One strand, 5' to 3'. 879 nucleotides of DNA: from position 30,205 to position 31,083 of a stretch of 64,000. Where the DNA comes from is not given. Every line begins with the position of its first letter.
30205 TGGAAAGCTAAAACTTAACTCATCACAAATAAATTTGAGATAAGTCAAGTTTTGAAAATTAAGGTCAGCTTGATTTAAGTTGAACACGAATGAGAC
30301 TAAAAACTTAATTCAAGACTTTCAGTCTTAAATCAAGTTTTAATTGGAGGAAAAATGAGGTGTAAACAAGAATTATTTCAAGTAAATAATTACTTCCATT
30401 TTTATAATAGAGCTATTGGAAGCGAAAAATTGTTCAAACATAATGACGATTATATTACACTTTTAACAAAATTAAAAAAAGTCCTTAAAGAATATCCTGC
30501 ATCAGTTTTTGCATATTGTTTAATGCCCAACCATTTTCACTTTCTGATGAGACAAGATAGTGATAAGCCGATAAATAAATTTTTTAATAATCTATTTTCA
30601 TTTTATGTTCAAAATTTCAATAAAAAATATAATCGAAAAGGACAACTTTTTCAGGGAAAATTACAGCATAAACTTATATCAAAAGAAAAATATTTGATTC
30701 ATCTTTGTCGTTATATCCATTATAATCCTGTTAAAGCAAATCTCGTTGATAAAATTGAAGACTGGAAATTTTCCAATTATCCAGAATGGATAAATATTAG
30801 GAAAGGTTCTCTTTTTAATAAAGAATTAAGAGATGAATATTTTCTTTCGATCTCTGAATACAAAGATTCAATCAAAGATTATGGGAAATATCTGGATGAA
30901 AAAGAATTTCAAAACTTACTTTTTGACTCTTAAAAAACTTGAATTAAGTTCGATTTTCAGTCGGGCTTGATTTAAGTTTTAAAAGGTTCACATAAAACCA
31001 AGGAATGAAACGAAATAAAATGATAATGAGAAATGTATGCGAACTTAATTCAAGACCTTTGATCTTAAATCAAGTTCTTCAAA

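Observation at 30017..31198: RAYT (REP-associated Y1 transposase) with ~243-bp direct repeats inserted between the adaptor and pump genes of an RND efflux operon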

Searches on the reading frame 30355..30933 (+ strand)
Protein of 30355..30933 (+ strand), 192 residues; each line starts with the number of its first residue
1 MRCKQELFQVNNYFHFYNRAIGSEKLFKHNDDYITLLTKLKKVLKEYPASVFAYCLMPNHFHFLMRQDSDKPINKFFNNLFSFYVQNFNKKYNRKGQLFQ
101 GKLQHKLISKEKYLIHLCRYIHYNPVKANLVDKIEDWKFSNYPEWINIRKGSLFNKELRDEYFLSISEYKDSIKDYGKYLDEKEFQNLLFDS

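Call 5: search_protein_families(library=pfam, proteins=[window:30355-30933:+], max_evalue=0.01)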
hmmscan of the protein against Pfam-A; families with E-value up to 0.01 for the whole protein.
window:30355-30933:+ (192 aa): 1 family
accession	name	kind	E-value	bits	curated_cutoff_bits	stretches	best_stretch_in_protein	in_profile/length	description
PF01797.21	Y1_Tnp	-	1.1e-08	35.6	23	1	12-123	5-120/121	Transposase IS200 like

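Call 7: search_protein_families(library=ncbifam, proteins=[window:30355-30933:+], max_evalue=1)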
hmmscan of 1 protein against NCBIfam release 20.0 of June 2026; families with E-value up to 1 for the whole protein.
window:30355-30933:+ (192 aa): 2 families
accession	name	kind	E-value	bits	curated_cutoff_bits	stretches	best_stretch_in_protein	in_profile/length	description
NF047646.1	REP_Tyr_transpos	equivalog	1.5e-22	80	80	1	11-140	9-146/146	REP-associated tyrosine transposase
NF004142.0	PRK05618.4-5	equivalog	0.88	9.3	373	0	154-188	18-51/200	50S ribosomal protein L25/general stress protein Ctc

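Call 13: find_encoding_contigs(protein=window:30355-30933:+, flank=10000, max_places=10)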
Protein window:30355-30933:+ (192 aa): no gene with exactly this product is on record in the collection.

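Call 14: find_homologous_proteins(query=window:30355-30933:+, max_evalue=0.001)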
Query window:30355-30933:+ (192 aa): 419 proteins with E <= 0.001 among 487 candidates; the best 120 are listed.
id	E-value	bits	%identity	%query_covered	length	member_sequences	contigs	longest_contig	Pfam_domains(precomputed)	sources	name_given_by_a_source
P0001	1.4e-113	396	91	100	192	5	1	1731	PF01797.22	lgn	-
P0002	1.9e-101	356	82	99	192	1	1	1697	PF01797.22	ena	-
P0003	5.0e-76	273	65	100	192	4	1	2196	PF01797.22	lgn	-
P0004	1.2e-75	272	62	99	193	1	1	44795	PF01797.22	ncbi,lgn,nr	ncbi:MAG: transposase [Candidatus Cloacimonadota bacterium]|nr:transposase [Candidatus Cloacimonadot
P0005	3.2e-71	258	61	100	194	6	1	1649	PF01797.22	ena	-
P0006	2.5e-69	252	61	99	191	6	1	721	PF01797.22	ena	-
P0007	3.5e-69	251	61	99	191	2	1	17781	PF01797.22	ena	-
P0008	2.7e-67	245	60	99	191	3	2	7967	PF01797.22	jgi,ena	-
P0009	6.7e-66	240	60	99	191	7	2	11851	-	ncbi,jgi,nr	ncbi:MAG TPA: hypothetical protein ENL20_06405 [Candidatus Cloacimonetes bacterium]|nr:hypothetical 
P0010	1.6e-65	239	58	99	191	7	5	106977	PF01797.22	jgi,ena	-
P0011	2.1e-64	236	57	99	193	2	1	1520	PF01797.22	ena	-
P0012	2.2e-64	236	56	99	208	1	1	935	PF01797.22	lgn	-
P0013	4.6e-64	234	60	99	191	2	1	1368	PF01797.22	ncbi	-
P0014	6.5e-64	234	54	99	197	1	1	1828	PF01797.22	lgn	-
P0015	9.5e-64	233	56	100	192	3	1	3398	-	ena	-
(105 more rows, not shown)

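Call 15: find_encoding_contigs(protein=P0001, flank=10000, max_places=5)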
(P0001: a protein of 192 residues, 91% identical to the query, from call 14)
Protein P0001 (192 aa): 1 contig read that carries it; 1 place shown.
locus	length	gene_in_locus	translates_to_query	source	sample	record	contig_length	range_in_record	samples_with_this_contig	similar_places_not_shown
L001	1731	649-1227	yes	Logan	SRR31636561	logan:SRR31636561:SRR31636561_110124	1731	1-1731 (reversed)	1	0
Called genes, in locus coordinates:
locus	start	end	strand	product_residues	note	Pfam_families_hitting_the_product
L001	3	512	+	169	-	?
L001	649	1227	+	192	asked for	PF01797:Y1_Tnp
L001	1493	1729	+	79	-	?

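Call 16: find_encoding_contigs(protein=P0002, flank=10000, max_places=5)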
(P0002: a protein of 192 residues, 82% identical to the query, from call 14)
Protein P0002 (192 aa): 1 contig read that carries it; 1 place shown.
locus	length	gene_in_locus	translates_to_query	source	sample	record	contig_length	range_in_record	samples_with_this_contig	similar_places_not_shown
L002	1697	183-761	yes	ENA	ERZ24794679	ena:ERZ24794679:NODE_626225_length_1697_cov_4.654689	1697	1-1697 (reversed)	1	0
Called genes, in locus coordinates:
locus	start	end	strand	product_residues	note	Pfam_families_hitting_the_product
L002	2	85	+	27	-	?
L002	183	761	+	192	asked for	PF01797:Y1_Tnp (weak)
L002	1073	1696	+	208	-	?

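Call 17: find_encoding_contigs(protein=P0004, flank=10000, max_places=5)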
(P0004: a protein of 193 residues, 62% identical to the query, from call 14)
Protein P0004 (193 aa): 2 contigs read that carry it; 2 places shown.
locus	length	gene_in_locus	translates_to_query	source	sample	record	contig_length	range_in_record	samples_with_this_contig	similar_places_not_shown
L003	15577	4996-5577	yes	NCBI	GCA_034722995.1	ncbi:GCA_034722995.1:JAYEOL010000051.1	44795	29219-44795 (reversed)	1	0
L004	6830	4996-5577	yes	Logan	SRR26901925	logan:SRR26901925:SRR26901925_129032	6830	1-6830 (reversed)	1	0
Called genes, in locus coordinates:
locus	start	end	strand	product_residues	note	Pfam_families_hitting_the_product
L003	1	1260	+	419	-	PF00801:PKD, PF18911:PKD_4, PF00801:PKD, PF18911:PKD_4, PF13860:FlgD_ig (weak), PF18962:Por_Secre_tail (weak)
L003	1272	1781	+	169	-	-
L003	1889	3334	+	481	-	PF01523:PmbA_TldD_1st, PF19290:PmbA_TldD_2nd, PF19289:PmbA_TldD_3rd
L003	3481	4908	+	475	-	PF04055:Radical_SAM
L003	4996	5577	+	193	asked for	PF01797:Y1_Tnp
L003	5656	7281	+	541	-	-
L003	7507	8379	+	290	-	PF01066:CDP-OH_P_transf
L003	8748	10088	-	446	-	PF01523:PmbA_TldD_1st (weak), PF19290:PmbA_TldD_2nd (weak), PF19289:PmbA_TldD_3rd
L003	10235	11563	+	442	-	PF00709:Adenylsucc_synt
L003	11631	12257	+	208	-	PF00005:ABC_tran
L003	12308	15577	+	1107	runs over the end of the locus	PF07719:TPR_2 (faint), PF12895:ANAPC3 (faint), PF13174:TPR_6 (faint), PF13432:TPR_16 (faint), PF14559:TPR_19 (faint), PF13525:YfiO (weak), PF25068:ARM_TT21_4th (weak), PF09976:TPR_21, +8 more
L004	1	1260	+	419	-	PF00801:PKD, PF18911:PKD_4, PF00801:PKD, PF18911:PKD_4, PF13860:FlgD_ig (weak), PF18962:Por_Secre_tail (weak)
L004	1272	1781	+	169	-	-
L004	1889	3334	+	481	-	PF01523:PmbA_TldD_1st, PF19290:PmbA_TldD_2nd, PF19289:PmbA_TldD_3rd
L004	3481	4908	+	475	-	PF04055:Radical_SAM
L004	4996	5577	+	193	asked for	PF01797:Y1_Tnp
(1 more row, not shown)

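Call 38: search_solved_structures(query=window:30355-30930:+, max_evalue=1, show_alignments=3)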
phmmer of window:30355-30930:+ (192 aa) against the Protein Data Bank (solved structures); distinct sequences matched with E-value up to 1: 1.
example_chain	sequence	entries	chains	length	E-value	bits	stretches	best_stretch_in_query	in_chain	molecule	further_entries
4er8_A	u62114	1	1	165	6.1e-05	26.8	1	33-143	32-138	TnpArep for protein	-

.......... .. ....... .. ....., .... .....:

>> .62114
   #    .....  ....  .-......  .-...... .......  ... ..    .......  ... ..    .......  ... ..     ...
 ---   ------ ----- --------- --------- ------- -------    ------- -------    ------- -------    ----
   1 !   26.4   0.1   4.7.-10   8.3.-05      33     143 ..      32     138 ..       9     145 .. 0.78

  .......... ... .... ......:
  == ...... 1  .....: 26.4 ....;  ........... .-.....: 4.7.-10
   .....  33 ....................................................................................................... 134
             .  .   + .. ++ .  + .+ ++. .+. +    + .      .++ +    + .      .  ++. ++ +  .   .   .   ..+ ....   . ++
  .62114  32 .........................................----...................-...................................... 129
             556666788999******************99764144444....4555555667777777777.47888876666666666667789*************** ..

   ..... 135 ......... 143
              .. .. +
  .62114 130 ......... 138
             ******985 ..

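Call 58: find_homologous_proteins(query=L002:1073-1696:+, max_evalue=1e-40)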
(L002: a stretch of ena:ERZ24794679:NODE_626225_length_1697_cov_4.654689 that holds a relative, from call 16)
Query L002:1073-1696:+ (208 aa): 11 proteins with E <= 1e-40 among 169 candidates.
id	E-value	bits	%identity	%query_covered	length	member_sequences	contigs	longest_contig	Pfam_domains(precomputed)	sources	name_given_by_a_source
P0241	2.2e-77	277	61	100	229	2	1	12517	PF00873.26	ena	-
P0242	2.7e-76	274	59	100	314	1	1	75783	PF00873.26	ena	-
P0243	2.1e-67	245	59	90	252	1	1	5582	PF00873.26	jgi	-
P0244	2.1e-65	238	53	100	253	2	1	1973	PF00873.26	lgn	-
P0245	7.7e-65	236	57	98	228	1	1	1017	PF00873.26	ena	-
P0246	5.4e-62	227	59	84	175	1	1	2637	PF00873.26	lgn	-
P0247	1.9e-61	225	51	100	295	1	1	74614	PF00873.26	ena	-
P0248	1.8e-53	199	57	77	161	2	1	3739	PF00873.26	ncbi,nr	ncbi:MAG: efflux RND transporter permease subunit, partial [Candidatus Stygibacter australis]|nr:eff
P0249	5.0e-51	191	53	82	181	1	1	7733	PF00873.26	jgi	-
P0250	1.4e-50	190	65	66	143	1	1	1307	PF00873.26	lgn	-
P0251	1.5e-42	164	41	98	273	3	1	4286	PF00873.26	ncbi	ncbi:MAG: efflux RND transporter permease subunit, partial [Thermodesulfobacteriota bacterium]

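Call 59: list_cluster_members(proteins=[P0121, window:30355-30933:+])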
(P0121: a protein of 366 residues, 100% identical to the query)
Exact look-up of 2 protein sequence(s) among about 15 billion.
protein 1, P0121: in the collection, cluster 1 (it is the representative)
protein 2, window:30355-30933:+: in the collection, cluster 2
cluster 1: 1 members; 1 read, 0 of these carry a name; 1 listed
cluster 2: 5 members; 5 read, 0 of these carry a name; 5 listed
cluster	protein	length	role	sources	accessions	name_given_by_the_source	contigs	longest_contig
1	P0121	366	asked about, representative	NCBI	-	-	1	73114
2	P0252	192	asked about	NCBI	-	-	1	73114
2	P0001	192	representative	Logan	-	-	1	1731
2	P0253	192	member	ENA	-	-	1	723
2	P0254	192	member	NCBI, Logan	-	-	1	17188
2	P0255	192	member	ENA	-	-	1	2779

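Call 76: predict_structure(alignment_id=A3)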
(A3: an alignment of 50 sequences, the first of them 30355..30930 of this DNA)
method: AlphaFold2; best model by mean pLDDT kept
length: 192 residues; sequences in the alignment: 50
mean_pLDDT: 94.8   pTM: 0.91
mean pLDDT of the five models: 94.8, 92.7, 91.8, 91.8, 91.3
residues with pLDDT >= 90: 179; 70-90: 11; 50-70: 2; < 50: 0
segments of 3 or more residues with pLDDT < 50: none
pLDDT, mean of each block of 10 residues (from residue 1): 90 97 96 98 96 98 98 93 97 95 94 96 96 97 97 95 95 90 90 65
secondary structure, 60 per line:
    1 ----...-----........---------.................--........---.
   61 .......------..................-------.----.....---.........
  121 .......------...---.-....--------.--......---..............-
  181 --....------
elements in order: E13-20 H30-46 E49-56 E60-67 H74-91 E104-108 H112-127 H142-145 H157-162 H166-179 H183-186
